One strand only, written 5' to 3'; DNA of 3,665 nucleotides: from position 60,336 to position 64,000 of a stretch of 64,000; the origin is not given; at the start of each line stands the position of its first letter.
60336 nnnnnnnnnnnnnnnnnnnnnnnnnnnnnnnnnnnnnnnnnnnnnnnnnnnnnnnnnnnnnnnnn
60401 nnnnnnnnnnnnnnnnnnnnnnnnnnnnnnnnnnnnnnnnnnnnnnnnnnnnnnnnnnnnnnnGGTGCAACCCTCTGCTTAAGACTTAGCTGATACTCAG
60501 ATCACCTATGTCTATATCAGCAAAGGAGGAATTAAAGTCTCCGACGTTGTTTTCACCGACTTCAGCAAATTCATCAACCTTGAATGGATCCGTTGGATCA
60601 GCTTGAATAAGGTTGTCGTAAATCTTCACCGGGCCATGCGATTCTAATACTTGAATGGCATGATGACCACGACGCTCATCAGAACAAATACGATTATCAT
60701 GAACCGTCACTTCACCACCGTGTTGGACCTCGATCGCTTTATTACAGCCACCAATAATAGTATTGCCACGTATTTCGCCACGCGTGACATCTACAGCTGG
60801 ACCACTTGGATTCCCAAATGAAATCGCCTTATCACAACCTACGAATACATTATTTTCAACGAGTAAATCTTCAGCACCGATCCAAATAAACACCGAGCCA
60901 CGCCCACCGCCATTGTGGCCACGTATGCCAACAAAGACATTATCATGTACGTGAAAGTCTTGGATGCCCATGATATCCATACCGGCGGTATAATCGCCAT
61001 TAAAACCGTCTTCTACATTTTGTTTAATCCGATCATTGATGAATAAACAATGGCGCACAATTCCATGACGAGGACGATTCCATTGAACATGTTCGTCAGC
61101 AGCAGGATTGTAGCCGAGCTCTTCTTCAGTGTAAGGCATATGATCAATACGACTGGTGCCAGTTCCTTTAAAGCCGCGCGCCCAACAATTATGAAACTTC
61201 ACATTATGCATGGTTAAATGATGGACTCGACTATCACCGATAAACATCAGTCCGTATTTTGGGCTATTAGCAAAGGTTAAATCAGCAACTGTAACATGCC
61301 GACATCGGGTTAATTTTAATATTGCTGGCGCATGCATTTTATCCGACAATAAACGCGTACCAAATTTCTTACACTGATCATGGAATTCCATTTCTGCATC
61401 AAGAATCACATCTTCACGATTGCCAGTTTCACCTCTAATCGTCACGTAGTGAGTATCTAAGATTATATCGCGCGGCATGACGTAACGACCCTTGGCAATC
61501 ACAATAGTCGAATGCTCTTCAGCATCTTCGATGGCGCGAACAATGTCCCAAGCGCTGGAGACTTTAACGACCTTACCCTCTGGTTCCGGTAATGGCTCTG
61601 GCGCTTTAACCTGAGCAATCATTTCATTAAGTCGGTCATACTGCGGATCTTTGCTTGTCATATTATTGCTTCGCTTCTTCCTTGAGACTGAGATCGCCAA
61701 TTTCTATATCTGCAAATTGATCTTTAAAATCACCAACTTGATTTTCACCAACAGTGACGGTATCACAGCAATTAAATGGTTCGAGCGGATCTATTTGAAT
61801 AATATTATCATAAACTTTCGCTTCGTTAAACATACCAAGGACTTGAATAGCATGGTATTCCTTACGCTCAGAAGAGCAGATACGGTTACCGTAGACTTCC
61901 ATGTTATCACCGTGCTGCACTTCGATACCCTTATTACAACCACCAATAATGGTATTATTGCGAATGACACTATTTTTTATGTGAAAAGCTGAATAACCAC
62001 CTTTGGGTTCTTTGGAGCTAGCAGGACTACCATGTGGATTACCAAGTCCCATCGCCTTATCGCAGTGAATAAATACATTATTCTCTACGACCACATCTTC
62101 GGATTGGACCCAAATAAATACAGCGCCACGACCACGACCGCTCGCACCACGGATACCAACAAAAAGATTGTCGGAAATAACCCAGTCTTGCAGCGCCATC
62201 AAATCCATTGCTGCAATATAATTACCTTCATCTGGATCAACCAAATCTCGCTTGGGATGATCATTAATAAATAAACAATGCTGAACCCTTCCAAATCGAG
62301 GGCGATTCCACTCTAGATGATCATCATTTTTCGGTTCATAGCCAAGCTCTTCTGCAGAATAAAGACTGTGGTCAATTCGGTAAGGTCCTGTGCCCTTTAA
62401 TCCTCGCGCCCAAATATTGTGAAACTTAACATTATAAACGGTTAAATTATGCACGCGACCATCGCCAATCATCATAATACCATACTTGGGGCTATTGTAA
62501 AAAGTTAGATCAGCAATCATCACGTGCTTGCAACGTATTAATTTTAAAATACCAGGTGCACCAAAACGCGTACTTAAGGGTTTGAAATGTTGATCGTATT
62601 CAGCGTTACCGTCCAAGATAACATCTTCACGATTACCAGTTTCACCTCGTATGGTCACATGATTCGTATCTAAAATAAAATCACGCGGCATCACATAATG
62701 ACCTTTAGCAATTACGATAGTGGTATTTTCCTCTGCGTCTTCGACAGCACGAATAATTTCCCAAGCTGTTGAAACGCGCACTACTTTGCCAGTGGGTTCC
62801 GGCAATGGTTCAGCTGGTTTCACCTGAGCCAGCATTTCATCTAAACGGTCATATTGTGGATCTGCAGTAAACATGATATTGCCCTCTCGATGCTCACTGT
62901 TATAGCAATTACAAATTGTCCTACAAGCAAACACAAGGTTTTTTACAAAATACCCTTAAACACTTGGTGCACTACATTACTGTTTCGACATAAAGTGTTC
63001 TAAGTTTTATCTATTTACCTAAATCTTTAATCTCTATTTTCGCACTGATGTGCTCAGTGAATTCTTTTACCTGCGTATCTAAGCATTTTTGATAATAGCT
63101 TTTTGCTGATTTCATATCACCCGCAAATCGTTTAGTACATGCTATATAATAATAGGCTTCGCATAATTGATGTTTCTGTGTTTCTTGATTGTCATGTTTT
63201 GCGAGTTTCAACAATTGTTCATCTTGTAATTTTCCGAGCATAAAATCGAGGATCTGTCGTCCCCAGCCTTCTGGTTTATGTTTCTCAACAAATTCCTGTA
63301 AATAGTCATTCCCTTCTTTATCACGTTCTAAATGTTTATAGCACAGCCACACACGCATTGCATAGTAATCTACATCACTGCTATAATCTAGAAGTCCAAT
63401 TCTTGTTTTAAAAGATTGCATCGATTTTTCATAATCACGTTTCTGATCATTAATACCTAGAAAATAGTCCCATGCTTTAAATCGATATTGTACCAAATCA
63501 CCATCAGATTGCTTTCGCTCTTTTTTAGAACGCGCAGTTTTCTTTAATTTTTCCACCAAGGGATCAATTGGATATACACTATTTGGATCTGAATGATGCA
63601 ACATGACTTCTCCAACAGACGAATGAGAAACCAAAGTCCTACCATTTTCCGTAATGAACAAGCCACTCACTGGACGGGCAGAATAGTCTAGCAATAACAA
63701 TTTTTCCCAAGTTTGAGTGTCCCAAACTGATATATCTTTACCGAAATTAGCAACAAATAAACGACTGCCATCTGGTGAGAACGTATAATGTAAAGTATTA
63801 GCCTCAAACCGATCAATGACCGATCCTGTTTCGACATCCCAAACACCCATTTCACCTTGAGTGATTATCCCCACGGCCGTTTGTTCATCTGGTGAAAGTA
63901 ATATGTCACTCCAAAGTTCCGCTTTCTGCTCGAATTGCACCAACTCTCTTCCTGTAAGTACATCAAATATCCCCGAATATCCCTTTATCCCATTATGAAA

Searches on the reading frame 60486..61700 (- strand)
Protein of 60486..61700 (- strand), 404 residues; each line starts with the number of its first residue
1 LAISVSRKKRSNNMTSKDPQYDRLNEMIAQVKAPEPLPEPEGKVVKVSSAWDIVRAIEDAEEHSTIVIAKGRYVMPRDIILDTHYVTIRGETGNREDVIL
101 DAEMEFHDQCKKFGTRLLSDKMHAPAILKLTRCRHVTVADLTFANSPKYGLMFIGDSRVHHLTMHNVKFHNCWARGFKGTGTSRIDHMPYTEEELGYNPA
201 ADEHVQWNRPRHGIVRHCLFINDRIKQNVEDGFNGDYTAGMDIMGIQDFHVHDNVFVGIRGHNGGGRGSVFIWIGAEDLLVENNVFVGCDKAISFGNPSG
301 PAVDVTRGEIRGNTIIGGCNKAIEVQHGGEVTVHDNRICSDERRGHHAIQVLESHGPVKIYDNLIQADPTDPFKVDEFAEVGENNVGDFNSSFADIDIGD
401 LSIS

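Call 13: search_protein_families(library=pfam, proteins=[window:60486-61700:-], max_evalue=0.001)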
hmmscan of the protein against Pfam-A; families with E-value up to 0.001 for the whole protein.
window:60486-61700:- (404 aa): 3 families
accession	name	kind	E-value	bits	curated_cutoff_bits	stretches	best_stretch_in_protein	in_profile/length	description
PF13229.12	Beta_helix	-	1.5e-07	31.6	25.9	1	232-363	40-156/158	Right handed beta helix region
PF05048.19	NosD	-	4.4e-07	30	23.6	1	223-365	45-169/212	Periplasmic copper-binding protein (NosD)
PF12708.12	Pect-lyase_RHGA_epim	-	1.9e-06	28.3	27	0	233-338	112-205/213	Rhamnogalacturonase A/epimerase, pectate lyase-like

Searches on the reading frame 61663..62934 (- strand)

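Call 13: search_protein_families(library=pfam, proteins=[window:61663-62934:-], max_evalue=0.001)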
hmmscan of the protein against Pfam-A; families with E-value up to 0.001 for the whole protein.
window:61663-62934:- (423 aa): 2 families
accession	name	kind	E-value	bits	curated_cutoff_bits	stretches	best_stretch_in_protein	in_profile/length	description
PF13229.12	Beta_helix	-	2.2e-08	34.3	25.9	1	269-376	69-155/158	Right handed beta helix region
PF05048.19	NosD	-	1.5e-07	31.5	23.6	1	269-379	60-169/212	Periplasmic copper-binding protein (NosD)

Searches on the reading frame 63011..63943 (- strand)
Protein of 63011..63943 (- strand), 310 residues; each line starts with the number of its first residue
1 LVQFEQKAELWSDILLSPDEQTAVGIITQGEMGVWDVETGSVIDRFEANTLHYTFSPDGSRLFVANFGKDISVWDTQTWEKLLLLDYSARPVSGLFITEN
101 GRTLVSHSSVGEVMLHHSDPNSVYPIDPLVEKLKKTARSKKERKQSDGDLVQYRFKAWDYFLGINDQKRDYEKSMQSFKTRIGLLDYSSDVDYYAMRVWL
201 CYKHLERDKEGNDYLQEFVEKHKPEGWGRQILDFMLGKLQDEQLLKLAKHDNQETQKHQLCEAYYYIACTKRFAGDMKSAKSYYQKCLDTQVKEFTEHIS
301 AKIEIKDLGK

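Call 13: search_protein_families(library=pfam, proteins=[window:63011-63943:-], max_evalue=0.001)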
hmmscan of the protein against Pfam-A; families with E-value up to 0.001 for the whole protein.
window:63011-63943:- (310 aa): 8 families
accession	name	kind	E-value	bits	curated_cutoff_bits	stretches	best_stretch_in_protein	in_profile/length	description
PF24814.1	WD40_Prp19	-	8.2e-07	28.8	320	1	12-115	95-203/281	Prp19 WD40 domain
PF25174.1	Beta-prop_THOC3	-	2.2e-06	27.3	305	1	24-117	63-157/272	THOC3 beta-propeller domain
PF25173.1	Beta-prop_WDR3_1st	-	3.4e-06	27.3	154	1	12-109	33-133/184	WDR3 first beta-propeller domain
PF24817.1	WD40_WDHD1_1st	-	3.3e-05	23.6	109.9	0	16-50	230-264/291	WDHD1 first WD40 domain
PF25460.1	Beta-prop_Aladin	-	3.8e-05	23.4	171.1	1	28-81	131-187/340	Aladin seven-bladed propeller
PF25175.1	Beta-prop_WDR5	-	0.00035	20.4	250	1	12-112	56-159/296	WDR5 beta-propeller domain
PF25172.1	Beta-prop_WDR3_2nd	-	0.00046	19.9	140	0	54-109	224-279/293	WDR3 second beta-propeller domain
PF13181.12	TPR_8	-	0.00052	20.4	25.7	0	262-289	2-29/34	Tetratricopeptide repeat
